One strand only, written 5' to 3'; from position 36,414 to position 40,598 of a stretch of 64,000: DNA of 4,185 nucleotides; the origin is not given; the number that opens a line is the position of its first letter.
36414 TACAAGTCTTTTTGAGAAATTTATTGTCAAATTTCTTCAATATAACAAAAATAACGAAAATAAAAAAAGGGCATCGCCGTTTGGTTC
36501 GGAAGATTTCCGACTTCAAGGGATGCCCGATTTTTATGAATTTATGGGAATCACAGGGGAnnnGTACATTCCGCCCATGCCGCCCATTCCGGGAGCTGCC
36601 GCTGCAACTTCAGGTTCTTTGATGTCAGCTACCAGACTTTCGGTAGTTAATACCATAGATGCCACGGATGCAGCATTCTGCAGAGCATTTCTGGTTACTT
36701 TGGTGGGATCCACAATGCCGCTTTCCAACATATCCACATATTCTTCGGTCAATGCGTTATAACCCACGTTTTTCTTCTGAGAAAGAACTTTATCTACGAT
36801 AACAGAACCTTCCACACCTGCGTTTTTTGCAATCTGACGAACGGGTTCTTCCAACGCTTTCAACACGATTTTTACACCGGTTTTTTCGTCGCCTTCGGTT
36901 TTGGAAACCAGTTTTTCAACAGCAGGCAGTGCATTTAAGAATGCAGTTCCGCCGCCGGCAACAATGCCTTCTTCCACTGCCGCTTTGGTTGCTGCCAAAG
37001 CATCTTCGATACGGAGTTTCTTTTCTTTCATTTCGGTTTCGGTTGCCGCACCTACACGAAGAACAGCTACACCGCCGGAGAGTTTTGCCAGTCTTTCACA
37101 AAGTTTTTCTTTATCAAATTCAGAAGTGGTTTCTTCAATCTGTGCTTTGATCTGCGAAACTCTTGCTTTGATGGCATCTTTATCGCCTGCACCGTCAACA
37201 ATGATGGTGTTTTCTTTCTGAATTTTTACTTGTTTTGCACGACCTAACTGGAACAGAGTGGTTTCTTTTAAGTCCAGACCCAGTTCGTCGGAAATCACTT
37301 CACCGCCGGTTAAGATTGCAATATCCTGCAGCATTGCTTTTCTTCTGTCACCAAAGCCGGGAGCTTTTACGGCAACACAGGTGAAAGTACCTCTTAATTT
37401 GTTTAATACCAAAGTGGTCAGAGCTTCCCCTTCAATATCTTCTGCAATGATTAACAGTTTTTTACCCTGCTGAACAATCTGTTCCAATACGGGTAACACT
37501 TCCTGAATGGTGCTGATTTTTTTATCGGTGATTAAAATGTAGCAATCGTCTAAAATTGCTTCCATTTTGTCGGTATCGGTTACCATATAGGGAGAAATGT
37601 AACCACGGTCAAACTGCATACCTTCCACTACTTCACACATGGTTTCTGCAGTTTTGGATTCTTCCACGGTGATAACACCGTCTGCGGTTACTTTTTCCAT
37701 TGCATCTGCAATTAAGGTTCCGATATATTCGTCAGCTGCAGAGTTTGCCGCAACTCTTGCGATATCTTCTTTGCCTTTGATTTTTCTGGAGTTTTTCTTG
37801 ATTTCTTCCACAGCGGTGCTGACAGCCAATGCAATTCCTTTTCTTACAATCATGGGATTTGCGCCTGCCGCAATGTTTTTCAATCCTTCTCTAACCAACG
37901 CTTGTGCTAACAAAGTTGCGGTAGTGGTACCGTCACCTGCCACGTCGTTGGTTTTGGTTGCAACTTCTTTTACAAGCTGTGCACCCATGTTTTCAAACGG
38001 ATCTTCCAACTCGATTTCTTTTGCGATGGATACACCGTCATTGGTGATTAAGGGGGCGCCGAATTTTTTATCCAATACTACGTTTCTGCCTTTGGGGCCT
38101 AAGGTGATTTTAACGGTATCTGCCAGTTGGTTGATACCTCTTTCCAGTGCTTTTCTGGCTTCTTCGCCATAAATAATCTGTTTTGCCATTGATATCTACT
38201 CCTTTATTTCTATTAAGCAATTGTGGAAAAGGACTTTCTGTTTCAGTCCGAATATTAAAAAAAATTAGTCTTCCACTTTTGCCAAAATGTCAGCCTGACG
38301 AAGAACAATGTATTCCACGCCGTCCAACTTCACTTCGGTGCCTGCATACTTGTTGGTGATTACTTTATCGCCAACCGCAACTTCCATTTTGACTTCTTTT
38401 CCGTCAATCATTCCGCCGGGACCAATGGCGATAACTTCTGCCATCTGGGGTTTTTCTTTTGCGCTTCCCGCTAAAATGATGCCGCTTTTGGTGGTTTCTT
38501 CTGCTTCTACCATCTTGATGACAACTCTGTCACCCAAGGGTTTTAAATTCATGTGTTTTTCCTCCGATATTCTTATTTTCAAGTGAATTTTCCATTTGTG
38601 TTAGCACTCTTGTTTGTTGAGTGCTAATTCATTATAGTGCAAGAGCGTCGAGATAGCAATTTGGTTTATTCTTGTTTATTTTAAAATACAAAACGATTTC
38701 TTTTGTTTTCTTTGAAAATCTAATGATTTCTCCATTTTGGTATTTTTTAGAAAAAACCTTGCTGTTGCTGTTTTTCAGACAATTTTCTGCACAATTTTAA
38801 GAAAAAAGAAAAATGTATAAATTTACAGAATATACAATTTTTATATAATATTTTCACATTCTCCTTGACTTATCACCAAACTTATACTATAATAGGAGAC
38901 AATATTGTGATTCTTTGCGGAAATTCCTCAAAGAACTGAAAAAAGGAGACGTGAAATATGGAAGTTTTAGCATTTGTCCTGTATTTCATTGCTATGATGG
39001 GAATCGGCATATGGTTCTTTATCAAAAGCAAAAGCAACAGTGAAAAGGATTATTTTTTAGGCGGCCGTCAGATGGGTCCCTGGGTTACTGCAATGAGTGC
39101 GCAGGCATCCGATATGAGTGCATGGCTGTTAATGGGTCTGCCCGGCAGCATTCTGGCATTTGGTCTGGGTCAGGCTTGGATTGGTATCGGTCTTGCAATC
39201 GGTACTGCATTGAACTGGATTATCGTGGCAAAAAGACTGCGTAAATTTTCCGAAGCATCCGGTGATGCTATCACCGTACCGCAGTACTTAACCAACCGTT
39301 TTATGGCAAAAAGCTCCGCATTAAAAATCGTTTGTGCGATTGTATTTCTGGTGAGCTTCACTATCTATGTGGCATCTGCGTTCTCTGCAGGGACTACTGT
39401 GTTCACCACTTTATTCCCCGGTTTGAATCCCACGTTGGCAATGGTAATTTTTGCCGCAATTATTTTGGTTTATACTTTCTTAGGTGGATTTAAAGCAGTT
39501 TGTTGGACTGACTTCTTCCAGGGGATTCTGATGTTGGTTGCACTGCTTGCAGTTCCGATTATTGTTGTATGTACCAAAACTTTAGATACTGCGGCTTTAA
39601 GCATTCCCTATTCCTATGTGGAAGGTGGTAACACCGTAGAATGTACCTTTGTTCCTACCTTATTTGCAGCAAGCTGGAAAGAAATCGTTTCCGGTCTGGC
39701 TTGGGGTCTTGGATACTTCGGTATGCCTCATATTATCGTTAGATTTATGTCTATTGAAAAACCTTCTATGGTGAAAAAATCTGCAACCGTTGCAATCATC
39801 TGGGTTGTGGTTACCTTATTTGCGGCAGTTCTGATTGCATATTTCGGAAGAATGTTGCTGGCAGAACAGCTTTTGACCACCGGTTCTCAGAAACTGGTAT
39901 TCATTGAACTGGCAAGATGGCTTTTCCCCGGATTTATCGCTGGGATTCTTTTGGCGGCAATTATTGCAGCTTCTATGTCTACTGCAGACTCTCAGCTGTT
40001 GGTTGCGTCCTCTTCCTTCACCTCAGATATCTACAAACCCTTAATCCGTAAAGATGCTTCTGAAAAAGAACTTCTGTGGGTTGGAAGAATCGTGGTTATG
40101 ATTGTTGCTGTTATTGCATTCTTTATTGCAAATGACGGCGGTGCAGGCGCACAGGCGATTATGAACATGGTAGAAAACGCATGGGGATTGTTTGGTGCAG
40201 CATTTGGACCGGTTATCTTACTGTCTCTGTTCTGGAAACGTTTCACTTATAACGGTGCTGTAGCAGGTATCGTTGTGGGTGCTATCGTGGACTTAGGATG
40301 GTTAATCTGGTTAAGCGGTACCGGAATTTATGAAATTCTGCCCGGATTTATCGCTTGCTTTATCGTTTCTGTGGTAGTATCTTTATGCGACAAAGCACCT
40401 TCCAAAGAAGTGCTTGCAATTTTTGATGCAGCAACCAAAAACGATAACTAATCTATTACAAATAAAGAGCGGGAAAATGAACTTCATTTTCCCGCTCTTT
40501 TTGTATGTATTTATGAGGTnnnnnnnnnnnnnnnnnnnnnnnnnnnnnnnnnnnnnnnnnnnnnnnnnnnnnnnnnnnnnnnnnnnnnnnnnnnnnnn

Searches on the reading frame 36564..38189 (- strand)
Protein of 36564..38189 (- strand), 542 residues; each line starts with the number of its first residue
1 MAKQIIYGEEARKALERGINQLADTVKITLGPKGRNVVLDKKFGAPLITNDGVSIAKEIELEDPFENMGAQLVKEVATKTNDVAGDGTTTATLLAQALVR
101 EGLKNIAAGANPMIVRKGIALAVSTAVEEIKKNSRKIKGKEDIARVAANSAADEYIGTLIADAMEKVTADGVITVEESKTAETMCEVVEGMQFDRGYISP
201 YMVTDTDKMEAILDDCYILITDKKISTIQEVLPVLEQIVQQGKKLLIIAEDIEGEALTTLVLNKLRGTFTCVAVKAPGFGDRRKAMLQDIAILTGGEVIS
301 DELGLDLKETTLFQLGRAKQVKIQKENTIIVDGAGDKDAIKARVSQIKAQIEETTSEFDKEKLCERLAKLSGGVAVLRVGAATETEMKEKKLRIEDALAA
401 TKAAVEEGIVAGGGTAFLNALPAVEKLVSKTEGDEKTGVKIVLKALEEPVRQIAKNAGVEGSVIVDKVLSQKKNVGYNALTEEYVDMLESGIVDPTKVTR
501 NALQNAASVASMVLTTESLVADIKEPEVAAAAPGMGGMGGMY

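Call 53: search_protein_families(library=pfam, proteins=[window:36564-38189:-], max_evalue=0.0001)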
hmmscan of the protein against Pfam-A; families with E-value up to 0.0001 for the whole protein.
window:36564-38189:- (542 aa): 1 family
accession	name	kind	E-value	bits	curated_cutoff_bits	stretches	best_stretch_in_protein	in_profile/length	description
PF00118.29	Cpn60_TCP1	-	5.4e-80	269.9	34.3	1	22-522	1-488/490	TCP-1/cpn60 chaperonin family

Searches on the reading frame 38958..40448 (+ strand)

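Call 53: search_protein_families(library=pfam, proteins=[window:38958-40448:+], max_evalue=0.0001)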
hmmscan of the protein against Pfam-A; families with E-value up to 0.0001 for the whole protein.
window:38958-40448:+ (497 aa): 1 family
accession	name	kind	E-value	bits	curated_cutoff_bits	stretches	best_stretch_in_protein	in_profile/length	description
PF00474.23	SSF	-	6.5e-93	312.2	22.8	1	32-441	1-406/406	Sodium:solute symporter family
